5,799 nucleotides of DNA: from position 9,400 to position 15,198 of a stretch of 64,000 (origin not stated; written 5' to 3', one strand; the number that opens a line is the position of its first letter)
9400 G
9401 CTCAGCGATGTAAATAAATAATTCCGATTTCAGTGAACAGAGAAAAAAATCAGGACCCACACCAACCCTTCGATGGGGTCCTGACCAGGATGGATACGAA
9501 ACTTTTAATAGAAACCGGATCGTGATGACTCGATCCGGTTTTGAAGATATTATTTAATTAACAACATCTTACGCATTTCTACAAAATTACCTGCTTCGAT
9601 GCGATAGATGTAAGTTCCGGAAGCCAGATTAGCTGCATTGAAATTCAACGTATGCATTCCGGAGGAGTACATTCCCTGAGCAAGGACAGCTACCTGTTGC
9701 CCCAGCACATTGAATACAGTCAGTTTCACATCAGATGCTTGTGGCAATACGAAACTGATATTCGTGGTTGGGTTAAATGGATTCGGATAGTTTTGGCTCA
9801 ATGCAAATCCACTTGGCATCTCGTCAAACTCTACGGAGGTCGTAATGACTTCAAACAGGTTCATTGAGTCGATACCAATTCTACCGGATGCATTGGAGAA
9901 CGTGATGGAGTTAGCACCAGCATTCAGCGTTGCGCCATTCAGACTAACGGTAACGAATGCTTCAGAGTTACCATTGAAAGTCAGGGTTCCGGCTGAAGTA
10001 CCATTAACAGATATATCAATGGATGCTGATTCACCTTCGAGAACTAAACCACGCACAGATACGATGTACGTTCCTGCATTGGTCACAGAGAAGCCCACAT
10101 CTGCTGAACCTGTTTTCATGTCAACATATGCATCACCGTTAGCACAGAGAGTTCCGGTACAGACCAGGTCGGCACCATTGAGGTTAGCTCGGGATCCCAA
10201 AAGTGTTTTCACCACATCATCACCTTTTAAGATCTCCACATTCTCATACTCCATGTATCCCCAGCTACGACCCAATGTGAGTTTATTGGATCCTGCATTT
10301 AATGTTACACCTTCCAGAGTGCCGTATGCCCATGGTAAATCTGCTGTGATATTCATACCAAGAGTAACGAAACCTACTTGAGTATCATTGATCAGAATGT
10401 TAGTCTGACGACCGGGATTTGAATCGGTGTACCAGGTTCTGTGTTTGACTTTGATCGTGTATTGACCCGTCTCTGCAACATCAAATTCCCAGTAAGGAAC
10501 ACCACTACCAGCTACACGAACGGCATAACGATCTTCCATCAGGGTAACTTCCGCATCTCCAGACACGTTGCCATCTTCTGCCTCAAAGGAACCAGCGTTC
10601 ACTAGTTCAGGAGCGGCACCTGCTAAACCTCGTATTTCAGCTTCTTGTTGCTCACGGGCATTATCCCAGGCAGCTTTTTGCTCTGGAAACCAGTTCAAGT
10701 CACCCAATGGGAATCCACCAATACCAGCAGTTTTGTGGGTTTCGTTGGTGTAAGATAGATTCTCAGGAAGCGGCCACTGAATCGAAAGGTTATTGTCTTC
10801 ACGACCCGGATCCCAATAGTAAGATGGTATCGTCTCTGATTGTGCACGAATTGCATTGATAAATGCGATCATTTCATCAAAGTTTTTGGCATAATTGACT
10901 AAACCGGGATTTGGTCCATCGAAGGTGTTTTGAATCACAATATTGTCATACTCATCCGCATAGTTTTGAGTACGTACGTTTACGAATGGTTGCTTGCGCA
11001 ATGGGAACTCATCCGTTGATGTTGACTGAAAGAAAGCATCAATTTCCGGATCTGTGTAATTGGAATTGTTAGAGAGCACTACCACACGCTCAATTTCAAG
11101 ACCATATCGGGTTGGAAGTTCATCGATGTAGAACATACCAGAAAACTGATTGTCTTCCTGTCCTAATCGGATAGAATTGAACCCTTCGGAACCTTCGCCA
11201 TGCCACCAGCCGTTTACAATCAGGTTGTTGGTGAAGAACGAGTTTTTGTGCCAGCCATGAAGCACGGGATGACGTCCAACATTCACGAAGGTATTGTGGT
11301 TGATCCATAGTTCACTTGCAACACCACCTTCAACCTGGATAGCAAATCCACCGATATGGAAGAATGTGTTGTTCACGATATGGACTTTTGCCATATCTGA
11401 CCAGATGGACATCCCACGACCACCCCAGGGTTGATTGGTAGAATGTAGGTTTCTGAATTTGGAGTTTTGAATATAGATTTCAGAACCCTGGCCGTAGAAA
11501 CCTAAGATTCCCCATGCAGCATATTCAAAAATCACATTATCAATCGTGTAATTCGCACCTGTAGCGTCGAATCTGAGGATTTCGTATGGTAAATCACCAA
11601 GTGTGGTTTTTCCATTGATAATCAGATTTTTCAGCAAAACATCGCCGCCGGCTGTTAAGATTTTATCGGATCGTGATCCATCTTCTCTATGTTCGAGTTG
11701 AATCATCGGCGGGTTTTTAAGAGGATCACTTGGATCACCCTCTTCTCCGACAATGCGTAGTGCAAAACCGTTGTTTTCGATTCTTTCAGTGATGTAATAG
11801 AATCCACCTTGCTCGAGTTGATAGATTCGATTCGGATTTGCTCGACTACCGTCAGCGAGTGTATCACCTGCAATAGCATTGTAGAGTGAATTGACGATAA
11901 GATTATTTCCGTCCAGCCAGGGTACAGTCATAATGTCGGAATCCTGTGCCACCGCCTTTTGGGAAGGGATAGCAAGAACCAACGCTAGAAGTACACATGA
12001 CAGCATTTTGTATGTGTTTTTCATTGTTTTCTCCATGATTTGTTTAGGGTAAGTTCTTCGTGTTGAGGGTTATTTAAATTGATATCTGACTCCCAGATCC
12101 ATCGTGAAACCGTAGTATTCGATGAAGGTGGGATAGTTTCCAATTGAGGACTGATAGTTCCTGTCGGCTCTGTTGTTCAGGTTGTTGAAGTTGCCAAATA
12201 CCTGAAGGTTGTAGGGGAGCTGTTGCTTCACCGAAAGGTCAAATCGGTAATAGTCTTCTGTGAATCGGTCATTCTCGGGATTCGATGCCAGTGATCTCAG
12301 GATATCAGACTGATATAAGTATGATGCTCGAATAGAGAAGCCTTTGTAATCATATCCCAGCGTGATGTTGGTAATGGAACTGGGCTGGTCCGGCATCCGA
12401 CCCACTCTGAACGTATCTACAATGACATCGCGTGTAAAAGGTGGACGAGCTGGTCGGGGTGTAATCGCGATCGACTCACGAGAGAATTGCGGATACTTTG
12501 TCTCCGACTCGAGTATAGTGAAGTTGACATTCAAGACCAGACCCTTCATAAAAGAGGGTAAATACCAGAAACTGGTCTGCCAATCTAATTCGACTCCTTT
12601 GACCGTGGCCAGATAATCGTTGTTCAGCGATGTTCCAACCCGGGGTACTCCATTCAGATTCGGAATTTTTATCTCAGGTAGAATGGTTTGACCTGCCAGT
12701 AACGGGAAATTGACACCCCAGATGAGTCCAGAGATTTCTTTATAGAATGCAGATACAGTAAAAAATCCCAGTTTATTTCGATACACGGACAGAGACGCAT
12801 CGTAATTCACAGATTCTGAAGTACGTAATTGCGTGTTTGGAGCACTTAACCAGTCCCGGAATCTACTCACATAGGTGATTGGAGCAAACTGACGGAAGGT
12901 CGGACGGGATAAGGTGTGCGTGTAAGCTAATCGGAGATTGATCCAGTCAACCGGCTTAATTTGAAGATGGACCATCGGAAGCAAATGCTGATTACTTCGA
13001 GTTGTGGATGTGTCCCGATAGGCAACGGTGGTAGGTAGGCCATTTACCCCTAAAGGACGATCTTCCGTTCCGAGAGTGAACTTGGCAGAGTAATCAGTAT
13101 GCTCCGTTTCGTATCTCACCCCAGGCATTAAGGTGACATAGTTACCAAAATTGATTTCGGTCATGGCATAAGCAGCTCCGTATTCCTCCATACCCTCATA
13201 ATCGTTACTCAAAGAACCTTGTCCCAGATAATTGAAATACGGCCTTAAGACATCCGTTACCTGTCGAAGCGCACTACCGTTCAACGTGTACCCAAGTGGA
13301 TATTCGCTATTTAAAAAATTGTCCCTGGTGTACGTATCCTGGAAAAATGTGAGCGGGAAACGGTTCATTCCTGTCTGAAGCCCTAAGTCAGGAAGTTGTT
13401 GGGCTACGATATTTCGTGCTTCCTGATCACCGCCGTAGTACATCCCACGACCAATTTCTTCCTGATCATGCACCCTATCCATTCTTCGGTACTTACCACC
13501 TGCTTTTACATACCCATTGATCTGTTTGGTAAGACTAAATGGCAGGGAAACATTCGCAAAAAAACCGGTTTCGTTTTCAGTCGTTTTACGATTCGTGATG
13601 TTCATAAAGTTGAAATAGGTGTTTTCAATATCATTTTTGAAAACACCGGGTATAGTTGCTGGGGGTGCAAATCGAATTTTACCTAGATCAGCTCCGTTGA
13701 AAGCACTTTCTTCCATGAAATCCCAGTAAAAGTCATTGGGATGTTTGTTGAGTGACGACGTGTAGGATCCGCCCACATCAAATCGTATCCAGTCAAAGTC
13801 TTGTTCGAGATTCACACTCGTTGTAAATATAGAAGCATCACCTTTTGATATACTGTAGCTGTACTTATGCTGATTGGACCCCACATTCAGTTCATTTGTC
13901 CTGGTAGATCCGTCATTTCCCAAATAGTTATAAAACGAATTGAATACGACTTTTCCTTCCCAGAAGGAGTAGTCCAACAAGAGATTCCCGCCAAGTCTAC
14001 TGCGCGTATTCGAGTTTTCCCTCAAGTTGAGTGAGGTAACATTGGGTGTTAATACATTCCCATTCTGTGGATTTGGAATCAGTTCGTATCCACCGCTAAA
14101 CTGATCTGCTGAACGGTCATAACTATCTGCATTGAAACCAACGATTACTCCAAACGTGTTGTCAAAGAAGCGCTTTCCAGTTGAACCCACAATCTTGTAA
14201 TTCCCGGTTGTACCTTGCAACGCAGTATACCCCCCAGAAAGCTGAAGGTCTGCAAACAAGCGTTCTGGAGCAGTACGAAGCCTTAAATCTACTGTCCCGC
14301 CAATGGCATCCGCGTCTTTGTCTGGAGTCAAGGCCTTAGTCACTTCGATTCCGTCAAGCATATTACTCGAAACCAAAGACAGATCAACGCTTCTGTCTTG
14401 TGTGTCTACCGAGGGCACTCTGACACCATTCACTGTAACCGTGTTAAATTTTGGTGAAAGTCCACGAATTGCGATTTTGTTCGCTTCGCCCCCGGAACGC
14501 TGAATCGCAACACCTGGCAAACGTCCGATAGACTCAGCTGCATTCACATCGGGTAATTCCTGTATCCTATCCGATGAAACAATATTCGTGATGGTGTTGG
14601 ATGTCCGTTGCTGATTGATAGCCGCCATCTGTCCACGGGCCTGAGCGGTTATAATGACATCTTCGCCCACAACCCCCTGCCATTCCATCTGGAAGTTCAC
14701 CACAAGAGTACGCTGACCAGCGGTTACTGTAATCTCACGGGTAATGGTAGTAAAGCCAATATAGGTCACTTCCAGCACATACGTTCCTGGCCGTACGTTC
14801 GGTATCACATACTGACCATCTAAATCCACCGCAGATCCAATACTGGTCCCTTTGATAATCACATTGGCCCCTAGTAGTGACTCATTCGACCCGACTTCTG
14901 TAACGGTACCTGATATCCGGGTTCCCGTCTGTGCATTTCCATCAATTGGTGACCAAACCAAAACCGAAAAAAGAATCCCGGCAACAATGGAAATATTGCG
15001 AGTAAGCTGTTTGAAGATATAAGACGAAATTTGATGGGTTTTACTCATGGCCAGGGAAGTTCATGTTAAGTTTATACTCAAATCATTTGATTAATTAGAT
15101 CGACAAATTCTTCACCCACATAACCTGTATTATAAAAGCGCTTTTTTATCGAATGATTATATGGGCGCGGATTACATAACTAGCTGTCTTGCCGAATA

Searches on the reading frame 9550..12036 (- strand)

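Call 61: search_protein_families(library=pfam, proteins=[window:9550-12036:-], max_evalue=0.00001)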
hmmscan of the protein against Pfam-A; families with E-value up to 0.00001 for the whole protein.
window:9550-12036:- (828 aa): 2 families
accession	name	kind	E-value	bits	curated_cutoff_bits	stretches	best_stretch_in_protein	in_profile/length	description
PF16990.11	CBM_35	-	1.9e-11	44.7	28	1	515-601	39-117/121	Carbohydrate binding module (family 35)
PF18962.6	Por_Secre_tail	-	2.2e-10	41.1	27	1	750-824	2-73/75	Secretion system C-terminal sorting domain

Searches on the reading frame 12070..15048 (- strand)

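Call 61: search_protein_families(library=pfam, proteins=[window:12070-15048:-], max_evalue=0.00001)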
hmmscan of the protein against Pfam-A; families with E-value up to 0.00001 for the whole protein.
window:12070-15048:- (992 aa): 4 families
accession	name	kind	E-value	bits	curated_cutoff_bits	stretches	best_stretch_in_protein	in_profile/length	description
PF00593.30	TonB_dep_Rec_b-barrel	-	1.5e-25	91.5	27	1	477-957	42-436/436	TonB dependent receptor-like, beta-barrel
PF13715.12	CarbopepD_reg_2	-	5.7e-17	62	32.2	1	45-131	1-86/88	CarboxypepD_reg-like domain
PF07715.20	Plug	-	8.1e-17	62.1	23.9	1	148-252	3-107/107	TonB-dependent Receptor Plug Domain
PF13620.12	CarboxypepD_reg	-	1.1e-14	55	32.3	1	45-122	2-82/82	Carboxypeptidase regulatory-like domain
